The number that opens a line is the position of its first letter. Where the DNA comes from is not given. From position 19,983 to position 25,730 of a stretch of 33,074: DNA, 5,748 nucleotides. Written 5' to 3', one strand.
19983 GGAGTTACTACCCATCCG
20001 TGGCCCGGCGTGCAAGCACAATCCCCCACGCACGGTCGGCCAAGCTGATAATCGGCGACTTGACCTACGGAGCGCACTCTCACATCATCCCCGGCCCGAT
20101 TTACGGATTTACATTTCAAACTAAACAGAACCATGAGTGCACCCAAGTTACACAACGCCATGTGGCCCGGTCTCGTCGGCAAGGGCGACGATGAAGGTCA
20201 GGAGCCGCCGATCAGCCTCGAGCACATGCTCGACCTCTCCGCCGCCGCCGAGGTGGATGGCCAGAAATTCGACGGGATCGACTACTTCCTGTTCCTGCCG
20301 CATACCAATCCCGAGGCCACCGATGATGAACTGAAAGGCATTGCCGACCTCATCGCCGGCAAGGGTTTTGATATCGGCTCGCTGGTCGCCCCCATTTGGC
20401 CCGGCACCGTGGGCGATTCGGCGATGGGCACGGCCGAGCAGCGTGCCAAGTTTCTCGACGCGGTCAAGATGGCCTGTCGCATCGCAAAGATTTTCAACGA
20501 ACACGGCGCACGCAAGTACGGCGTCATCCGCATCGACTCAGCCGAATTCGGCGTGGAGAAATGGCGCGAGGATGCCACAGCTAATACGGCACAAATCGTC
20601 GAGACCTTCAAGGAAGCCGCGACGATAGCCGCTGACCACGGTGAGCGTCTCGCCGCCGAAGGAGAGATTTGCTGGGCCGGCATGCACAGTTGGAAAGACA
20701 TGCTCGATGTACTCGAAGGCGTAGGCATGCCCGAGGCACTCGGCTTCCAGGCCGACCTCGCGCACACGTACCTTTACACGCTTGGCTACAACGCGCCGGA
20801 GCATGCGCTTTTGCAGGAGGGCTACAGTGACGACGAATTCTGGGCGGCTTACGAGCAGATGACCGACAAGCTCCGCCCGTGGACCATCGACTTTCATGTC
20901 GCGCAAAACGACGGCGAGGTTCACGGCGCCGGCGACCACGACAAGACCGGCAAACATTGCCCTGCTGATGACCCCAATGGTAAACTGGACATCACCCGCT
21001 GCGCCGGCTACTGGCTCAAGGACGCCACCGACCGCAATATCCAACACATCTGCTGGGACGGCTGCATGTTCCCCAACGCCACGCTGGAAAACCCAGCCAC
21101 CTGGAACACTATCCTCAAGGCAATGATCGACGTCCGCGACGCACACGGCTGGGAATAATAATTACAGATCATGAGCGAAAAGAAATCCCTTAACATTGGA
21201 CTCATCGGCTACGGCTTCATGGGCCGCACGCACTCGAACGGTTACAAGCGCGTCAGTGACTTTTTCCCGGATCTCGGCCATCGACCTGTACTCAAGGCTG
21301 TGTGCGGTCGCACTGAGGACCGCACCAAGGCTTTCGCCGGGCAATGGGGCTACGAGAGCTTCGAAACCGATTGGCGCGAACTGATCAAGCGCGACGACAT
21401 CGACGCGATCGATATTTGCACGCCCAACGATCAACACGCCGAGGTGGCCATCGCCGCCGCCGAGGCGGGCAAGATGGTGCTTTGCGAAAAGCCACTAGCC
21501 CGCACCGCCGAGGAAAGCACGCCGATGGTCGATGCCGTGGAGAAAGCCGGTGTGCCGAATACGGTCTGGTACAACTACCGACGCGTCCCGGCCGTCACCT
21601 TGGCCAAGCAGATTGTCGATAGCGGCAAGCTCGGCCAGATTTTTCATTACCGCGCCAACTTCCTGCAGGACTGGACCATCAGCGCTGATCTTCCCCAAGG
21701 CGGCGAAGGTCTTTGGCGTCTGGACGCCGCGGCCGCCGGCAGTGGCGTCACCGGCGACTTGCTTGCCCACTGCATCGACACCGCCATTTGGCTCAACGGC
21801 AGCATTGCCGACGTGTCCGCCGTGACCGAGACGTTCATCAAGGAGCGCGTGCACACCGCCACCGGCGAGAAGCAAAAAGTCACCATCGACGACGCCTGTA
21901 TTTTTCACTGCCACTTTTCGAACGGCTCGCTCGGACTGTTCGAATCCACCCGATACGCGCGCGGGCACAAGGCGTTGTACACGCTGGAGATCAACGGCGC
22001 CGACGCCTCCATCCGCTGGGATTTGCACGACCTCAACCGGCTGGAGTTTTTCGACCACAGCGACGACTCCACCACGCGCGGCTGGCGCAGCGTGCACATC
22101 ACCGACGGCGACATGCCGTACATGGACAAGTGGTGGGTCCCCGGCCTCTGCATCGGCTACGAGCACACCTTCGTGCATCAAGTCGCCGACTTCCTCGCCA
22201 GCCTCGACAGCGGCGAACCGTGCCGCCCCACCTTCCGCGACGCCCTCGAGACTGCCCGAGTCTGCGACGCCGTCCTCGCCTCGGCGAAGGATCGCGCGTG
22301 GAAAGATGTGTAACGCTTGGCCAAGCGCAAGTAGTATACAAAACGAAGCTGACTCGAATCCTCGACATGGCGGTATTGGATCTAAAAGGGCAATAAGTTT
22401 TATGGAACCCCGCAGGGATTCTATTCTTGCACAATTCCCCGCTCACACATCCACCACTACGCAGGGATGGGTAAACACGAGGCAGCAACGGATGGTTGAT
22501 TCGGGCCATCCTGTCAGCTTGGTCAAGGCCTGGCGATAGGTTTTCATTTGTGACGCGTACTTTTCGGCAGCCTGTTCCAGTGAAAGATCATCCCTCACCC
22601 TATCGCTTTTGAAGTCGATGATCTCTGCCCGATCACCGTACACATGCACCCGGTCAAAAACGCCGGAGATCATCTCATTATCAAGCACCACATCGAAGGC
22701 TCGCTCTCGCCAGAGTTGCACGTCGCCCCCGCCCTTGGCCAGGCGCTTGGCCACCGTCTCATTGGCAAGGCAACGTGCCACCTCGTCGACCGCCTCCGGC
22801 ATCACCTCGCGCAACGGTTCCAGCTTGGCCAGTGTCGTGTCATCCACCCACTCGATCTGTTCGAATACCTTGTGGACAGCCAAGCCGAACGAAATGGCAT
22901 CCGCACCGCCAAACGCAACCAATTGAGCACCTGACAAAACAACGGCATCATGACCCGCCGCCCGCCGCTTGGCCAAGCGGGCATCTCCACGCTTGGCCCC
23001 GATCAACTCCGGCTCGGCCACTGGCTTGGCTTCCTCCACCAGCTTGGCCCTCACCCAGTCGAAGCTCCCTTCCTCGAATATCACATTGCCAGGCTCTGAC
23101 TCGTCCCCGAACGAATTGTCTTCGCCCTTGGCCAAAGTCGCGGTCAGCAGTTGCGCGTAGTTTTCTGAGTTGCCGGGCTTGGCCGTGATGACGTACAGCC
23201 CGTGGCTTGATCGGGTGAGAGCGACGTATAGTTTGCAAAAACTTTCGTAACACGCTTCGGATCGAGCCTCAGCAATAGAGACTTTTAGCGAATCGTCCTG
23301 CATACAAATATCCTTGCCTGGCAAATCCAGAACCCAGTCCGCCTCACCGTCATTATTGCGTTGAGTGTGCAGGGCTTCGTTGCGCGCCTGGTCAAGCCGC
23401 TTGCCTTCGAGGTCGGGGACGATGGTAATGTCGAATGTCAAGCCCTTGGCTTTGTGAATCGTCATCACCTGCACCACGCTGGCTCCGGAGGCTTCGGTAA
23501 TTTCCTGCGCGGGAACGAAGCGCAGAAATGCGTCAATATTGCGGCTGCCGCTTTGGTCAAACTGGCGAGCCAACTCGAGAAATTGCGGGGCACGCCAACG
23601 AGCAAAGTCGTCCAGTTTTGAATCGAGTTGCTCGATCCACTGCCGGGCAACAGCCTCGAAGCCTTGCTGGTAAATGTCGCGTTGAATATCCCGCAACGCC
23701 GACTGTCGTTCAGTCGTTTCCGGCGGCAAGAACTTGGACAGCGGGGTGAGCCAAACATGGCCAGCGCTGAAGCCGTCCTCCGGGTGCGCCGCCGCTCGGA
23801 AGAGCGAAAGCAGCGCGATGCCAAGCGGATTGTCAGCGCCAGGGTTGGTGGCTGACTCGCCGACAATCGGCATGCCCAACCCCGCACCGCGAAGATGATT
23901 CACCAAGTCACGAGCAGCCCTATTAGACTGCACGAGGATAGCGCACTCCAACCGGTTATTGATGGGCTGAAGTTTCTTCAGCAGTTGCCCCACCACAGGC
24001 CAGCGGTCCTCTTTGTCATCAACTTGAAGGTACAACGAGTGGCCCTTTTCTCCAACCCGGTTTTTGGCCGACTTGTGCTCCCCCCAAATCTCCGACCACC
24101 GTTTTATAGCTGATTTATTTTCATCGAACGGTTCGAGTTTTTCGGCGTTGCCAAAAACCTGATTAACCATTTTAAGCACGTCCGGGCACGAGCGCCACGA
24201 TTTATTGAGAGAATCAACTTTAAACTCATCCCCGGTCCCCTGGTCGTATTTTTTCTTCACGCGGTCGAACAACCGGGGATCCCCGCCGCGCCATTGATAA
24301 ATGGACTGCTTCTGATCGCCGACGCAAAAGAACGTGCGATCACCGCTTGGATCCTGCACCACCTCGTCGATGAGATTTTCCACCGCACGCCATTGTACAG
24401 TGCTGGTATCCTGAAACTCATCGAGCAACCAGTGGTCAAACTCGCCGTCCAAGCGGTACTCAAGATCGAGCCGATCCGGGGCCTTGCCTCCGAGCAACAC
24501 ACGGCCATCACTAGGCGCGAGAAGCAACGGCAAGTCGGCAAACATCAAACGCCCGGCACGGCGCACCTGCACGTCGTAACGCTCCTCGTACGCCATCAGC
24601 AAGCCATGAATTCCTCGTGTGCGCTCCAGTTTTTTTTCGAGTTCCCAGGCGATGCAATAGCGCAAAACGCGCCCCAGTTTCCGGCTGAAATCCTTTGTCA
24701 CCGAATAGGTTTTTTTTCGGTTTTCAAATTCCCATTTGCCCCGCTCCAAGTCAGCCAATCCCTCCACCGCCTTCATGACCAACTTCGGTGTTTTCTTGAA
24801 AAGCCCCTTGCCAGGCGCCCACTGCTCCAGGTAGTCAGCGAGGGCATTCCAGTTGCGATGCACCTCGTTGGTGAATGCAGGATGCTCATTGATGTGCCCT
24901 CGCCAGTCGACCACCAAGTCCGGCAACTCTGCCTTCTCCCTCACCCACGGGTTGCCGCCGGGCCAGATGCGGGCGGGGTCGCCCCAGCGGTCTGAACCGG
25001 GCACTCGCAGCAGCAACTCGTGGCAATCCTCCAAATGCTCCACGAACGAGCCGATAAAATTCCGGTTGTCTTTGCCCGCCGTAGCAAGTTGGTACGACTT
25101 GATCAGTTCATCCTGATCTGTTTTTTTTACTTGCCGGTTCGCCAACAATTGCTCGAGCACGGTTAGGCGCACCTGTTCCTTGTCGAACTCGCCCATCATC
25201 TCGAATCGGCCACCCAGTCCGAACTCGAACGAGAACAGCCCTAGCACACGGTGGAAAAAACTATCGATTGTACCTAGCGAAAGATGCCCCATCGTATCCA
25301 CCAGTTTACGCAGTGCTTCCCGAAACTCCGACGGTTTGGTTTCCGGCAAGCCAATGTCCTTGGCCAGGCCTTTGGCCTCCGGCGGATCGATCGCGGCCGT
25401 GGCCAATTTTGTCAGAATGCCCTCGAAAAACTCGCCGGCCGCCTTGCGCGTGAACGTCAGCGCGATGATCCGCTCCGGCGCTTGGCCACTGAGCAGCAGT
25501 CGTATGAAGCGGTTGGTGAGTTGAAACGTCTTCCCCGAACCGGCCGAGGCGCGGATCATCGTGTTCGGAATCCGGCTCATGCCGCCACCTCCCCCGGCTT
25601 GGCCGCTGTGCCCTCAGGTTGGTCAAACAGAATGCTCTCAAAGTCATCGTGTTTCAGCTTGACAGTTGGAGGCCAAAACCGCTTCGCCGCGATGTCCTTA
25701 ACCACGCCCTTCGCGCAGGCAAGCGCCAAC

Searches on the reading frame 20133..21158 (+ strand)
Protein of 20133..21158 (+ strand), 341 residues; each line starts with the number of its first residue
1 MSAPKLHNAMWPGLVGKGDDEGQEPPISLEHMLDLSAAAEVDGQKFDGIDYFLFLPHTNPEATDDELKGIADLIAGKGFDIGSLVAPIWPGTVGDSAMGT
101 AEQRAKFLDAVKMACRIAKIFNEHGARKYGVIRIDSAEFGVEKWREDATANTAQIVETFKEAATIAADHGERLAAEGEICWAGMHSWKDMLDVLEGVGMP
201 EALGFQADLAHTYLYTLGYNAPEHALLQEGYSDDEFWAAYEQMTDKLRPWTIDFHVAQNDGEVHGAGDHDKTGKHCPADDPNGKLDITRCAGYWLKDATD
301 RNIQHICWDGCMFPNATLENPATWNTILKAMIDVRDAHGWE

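Call 9: search_protein_families(library=pfam, proteins=[window:20133-21158:+], max_evalue=0.01)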
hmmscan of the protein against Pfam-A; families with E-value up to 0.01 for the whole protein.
window:20133-21158:+ (341 aa): 1 family
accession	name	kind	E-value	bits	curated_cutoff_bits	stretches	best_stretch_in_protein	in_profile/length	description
PF01261.30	AP_endonuc_2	-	8.8e-10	39.1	31.1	1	46-235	9-169/249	Xylose isomerase-like TIM barrel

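Call 25: find_homologous_proteins(query=window:20133-21158:+, max_evalue=1e-30)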
Query window:20133-21158:+ (341 aa): 8000 proteins with E <= 1e-30 among 8000 candidates; the best 120 are listed.
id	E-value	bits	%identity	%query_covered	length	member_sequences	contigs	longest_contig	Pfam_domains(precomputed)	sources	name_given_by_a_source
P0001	7.2e-223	757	92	100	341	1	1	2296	PF01261.31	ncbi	-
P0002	4.0e-222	755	93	100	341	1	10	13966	PF01261.31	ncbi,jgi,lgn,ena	-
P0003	5.4e-222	755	93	100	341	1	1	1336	PF01261.31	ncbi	-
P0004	9.2e-222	754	93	100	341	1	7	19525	PF01261.31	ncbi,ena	-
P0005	4.1e-221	752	93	100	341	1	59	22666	PF01261.31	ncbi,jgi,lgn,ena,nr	ncbi:MAG: TIM barrel protein [Verrucomicrobiota bacterium]|nr:TIM barrel protein [Verrucomicrobiota 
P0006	4.6e-221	752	93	100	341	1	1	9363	PF01261.31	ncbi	-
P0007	9.4e-221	751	92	100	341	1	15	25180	PF01261.31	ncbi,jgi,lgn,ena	-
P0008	7.6e-219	744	92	100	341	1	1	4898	PF01261.31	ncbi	-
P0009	1.9e-218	743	91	99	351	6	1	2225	PF01261.31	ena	-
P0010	1.3e-215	734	93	97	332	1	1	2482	PF01261.31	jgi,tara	jgi:sugar phosphate isomerase/epimerase|tara:strand:+ start:253 stop:1251 length:999 start_codon:yes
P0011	1.9e-215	733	89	100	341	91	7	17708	PF01261.31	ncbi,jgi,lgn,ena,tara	tara:strand:- start:486 stop:1511 length:1026 start_codon:yes stop_codon:yes gene_type:complete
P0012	5.8e-215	731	93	97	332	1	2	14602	PF01261.31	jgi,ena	jgi:sugar phosphate isomerase/epimerase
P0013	1.3e-214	730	92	97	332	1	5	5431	PF01261.31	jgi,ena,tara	jgi:sugar phosphate isomerase/epimerase|tara:strand:+ start:1080 stop:2078 length:999 start_codon:ye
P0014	3.0e-214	729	92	97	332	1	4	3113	PF01261.31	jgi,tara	jgi:sugar phosphate isomerase/epimerase|tara:strand:- start:111 stop:1109 length:999 start_codon:yes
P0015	4.9e-214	728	90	100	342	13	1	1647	PF01261.31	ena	-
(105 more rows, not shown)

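Call 26: find_encoding_contigs(protein=P0005, flank=10000, max_places=8)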
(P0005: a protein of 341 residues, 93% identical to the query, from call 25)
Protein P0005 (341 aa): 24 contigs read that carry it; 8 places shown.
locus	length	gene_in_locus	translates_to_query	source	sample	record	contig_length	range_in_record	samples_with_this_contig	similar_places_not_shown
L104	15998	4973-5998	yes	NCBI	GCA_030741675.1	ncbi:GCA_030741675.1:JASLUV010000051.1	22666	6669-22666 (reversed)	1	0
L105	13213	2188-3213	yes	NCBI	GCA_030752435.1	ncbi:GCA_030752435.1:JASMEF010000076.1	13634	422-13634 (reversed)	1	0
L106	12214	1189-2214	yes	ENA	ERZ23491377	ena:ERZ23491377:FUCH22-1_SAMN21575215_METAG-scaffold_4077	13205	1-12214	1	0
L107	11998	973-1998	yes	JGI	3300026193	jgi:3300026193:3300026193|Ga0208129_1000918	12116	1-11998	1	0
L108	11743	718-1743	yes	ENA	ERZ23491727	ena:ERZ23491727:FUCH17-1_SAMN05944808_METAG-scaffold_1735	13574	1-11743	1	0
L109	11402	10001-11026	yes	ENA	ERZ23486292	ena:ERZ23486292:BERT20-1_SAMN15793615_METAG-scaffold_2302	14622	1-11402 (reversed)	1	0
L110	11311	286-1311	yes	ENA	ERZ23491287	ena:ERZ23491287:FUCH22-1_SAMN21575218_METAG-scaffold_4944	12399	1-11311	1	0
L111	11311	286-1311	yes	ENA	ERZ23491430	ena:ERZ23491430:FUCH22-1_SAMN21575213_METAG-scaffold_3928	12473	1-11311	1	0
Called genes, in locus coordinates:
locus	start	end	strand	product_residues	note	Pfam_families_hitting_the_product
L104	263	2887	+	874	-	PF00754:F5_F8_type_C, PF22633:F5_F8_type_C_2, PF18582:HZS_alpha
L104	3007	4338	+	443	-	PF01408:GFO_IDH_MocA, PF19051:GFO_IDH_MocA_C2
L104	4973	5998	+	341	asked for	PF01261:AP_endonuc_2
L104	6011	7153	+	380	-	PF01408:GFO_IDH_MocA, PF22725:GFO_IDH_MocA_C3, PF02894:GFO_IDH_MocA_C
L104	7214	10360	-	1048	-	PF00580:UvrD-helicase, PF13245:AAA_19 (faint), PF13361:UvrD_C, PF13538:UvrD_C_2 (faint), PF12705:PDDEXK_1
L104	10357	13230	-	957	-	PF12705:PDDEXK_1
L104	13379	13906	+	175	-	-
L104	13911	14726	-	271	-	PF07963:N_methyl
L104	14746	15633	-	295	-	PF00924:MS_channel_2nd, PF21082:MS_channel_3rd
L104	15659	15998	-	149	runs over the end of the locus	-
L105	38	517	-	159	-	-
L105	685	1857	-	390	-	PF00589:Phage_integrase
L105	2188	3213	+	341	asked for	PF01261:AP_endonuc_2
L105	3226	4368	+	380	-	PF01408:GFO_IDH_MocA, PF22725:GFO_IDH_MocA_C3, PF02894:GFO_IDH_MocA_C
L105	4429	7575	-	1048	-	PF00580:UvrD-helicase, PF13245:AAA_19 (faint), PF13361:UvrD_C, PF13538:UvrD_C_2 (faint), PF12705:PDDEXK_1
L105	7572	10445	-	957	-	PF12705:PDDEXK_1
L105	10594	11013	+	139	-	-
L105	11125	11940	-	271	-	PF07963:N_methyl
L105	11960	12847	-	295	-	PF00924:MS_channel_2nd, PF21082:MS_channel_3rd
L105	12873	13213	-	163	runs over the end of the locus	PF12796:Ank_2, PF13637:Ank_4, PF13857:Ank_5 (weak), PF00023:Ank (weak), PF12796:Ank_2, PF13857:Ank_5, PF13606:Ank_3 (weak), PF00023:Ank, +1 more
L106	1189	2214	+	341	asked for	PF01261:AP_endonuc_2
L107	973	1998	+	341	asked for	PF01261:AP_endonuc_2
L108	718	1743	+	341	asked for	PF01261:AP_endonuc_2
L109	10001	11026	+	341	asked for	PF01261:AP_endonuc_2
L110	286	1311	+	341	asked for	PF01261:AP_endonuc_2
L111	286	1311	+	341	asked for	PF01261:AP_endonuc_2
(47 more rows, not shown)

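Call 27: find_encoding_contigs(protein=P0007, flank=10000, max_places=6)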
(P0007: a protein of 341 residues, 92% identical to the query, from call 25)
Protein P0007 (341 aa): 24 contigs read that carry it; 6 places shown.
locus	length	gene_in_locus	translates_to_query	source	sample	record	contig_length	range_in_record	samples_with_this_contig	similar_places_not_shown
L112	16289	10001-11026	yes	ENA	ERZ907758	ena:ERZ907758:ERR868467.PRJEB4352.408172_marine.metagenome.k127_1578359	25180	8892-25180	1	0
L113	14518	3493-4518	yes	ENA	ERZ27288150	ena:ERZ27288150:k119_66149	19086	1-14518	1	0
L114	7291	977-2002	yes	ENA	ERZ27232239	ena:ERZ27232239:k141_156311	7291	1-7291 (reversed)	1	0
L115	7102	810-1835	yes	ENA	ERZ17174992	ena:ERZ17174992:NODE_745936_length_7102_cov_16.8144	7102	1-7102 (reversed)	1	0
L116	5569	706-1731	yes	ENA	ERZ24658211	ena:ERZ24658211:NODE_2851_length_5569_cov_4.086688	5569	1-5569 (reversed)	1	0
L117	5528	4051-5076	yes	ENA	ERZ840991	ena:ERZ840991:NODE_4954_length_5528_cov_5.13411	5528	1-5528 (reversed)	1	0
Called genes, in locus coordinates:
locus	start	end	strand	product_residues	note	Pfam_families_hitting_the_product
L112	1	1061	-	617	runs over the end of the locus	PF23500:DUF7133, PF01436:NHL (faint), PF13646:HEAT_2 (faint)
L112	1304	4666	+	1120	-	PF18582:HZS_alpha, PF13442:Cytochrome_CBB3 (faint)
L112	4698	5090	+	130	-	PF13407:Peripla_BP_4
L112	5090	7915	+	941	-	PF00754:F5_F8_type_C, PF22633:F5_F8_type_C_2, PF18582:HZS_alpha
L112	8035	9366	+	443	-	PF01408:GFO_IDH_MocA, PF19051:GFO_IDH_MocA_C2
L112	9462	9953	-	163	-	-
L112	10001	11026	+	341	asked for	PF01261:AP_endonuc_2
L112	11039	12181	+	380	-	PF01408:GFO_IDH_MocA, PF22725:GFO_IDH_MocA_C3, PF02894:GFO_IDH_MocA_C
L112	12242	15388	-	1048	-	PF00580:UvrD-helicase, PF13245:AAA_19 (faint), PF13361:UvrD_C (weak), PF13538:UvrD_C_2 (faint), PF12705:PDDEXK_1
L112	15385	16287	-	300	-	?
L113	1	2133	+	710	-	?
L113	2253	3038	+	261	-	PF01408:GFO_IDH_MocA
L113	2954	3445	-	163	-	-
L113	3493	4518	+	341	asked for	PF01261:AP_endonuc_2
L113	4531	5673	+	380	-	PF01408:GFO_IDH_MocA, PF22725:GFO_IDH_MocA_C3, PF02894:GFO_IDH_MocA_C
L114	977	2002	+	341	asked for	PF01261:AP_endonuc_2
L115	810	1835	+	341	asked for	PF01261:AP_endonuc_2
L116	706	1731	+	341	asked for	PF01261:AP_endonuc_2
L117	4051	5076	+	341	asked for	PF01261:AP_endonuc_2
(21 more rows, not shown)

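Call 46: find_encoding_contigs(protein=window:20133-21158:+, flank=10000, max_places=6)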
Protein window:20133-21158:+ (341 aa): 13 contigs read that carry it; 6 places shown.
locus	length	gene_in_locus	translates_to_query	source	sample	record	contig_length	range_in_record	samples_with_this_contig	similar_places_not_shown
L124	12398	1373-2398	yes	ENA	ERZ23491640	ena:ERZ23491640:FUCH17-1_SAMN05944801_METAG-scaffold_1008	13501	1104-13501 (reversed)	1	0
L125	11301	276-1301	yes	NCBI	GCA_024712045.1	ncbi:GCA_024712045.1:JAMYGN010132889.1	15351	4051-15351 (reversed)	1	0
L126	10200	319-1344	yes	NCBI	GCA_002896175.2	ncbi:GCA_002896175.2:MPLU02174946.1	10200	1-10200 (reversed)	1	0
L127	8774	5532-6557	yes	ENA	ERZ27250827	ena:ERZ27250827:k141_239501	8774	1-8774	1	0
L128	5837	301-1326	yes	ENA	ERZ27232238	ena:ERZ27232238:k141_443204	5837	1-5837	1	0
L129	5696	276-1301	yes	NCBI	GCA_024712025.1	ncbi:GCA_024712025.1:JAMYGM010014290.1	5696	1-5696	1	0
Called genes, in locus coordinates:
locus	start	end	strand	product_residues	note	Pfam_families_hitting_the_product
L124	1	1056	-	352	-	?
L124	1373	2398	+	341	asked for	PF01261:AP_endonuc_2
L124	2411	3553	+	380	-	PF01408:GFO_IDH_MocA, PF22725:GFO_IDH_MocA_C3, PF02894:GFO_IDH_MocA_C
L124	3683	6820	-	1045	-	PF00580:UvrD-helicase, PF13245:AAA_19 (faint), PF13361:UvrD_C, PF13538:UvrD_C_2 (faint), PF12705:PDDEXK_1 (weak)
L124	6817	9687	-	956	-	PF12705:PDDEXK_1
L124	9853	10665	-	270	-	PF07963:N_methyl (weak)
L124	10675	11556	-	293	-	PF21088:MS_channel_1st (weak), PF00924:MS_channel_2nd, PF21082:MS_channel_3rd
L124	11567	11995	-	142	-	-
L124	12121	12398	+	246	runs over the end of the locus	PF06439:3keto-disac_hyd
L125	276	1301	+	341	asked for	PF01261:AP_endonuc_2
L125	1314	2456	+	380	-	PF01408:GFO_IDH_MocA, PF22725:GFO_IDH_MocA_C3, PF02894:GFO_IDH_MocA_C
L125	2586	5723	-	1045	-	PF00580:UvrD-helicase, PF13245:AAA_19 (faint), PF13361:UvrD_C, PF13538:UvrD_C_2 (faint), PF12705:PDDEXK_1 (weak)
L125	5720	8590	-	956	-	PF12705:PDDEXK_1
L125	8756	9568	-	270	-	PF07963:N_methyl (weak)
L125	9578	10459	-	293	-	PF21088:MS_channel_1st (weak), PF00924:MS_channel_2nd, PF21082:MS_channel_3rd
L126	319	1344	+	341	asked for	PF01261:AP_endonuc_2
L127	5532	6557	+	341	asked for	PF01261:AP_endonuc_2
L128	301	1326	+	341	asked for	PF01261:AP_endonuc_2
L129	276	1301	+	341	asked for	PF01261:AP_endonuc_2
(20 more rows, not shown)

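Call 68: search_protein_families(library=pfam, proteins=[L124:1-1056:-], max_evalue=0.001)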
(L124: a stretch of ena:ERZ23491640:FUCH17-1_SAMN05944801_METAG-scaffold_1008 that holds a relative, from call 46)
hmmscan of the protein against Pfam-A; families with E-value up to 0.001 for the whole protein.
L124:1-1056:- (352 aa): 1 family
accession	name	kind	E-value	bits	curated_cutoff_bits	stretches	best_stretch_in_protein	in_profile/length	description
PF00589.27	Phage_integrase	-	1.9e-15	57.5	27.1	1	207-351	3-146/172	Phage integrase family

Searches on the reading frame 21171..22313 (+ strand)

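Call 9: search_protein_families(library=pfam, proteins=[window:21171-22313:+], max_evalue=0.01)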
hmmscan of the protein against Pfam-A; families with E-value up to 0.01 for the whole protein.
window:21171-22313:+ (380 aa): 4 families
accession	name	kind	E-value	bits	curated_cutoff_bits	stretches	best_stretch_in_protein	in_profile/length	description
PF01408.29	GFO_IDH_MocA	-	6.7e-25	88.6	24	1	7-130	1-116/120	Oxidoreductase family, NAD-binding Rossmann fold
PF22725.1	GFO_IDH_MocA_C3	-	9.8e-25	87.4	27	1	144-282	3-124/124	GFO/IDH/MocA C-terminal domain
PF02894.22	GFO_IDH_MocA_C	-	2.6e-15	57.2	22.9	1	146-377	1-215/218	Oxidoreductase family, C-terminal alpha/beta domain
PF22685.1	Gal80p_C-like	-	0.0001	23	29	1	140-256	1-120/152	Gal80p, C-terminal domain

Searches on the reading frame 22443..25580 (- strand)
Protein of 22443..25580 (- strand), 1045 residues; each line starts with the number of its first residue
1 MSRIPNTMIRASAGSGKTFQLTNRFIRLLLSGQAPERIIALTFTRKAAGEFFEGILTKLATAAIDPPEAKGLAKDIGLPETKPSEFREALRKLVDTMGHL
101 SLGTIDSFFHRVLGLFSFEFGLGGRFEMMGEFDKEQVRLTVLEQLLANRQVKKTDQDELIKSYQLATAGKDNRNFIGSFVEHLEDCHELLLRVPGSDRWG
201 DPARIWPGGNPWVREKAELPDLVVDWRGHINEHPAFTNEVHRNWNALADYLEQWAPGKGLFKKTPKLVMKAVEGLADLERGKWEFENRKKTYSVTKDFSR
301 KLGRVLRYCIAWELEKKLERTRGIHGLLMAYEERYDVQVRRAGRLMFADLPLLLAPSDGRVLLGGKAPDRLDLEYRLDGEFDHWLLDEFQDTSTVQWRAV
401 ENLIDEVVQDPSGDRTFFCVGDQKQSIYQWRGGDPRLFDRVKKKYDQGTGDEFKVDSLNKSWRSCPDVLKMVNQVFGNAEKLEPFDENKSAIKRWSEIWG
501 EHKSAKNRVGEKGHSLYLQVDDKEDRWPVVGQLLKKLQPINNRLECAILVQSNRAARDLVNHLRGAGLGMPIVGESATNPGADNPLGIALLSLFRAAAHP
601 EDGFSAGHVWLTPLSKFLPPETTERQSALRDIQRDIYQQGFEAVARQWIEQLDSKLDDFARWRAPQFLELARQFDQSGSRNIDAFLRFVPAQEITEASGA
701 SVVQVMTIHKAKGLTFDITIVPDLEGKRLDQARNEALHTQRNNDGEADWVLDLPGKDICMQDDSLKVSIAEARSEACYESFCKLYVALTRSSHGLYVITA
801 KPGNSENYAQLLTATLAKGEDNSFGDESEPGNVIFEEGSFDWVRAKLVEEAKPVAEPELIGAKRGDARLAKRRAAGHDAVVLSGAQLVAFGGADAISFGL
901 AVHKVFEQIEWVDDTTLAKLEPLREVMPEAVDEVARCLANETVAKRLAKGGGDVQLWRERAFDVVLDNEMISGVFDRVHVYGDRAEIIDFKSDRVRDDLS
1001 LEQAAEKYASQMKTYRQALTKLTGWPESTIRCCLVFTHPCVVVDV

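Call 21: search_protein_families(library=pfam, proteins=[window:22443-25580:-], max_evalue=0.1)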
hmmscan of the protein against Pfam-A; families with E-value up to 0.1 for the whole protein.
window:22443-25580:- (1045 aa): 6 families
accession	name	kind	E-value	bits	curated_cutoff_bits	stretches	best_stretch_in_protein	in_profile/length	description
PF00580.27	UvrD-helicase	-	8.9e-35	121.1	23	1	7-445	16-270/271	UvrD/REP helicase N-terminal domain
PF13361.12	UvrD_C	-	9.8e-16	58.5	25.6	2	630-801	202-349/350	UvrD-like helicase C-terminal domain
PF13245.12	AAA_19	-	7.1e-09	36.4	25.1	1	6-60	13-66/134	AAA domain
PF13538.12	UvrD_C_2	-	3.9e-08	33.5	27.4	1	705-738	4-39/52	UvrD-like helicase C-terminal domain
PF12705.13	PDDEXK_1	-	2.4e-07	31.4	22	1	894-1030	33-182/247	PD-(D/E)XK nuclease superfamily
PF01443.25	Viral_helicase1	-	0.0033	17.7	21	0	775-799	203-228/228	Viral superfamily 1 RNA helicase core domain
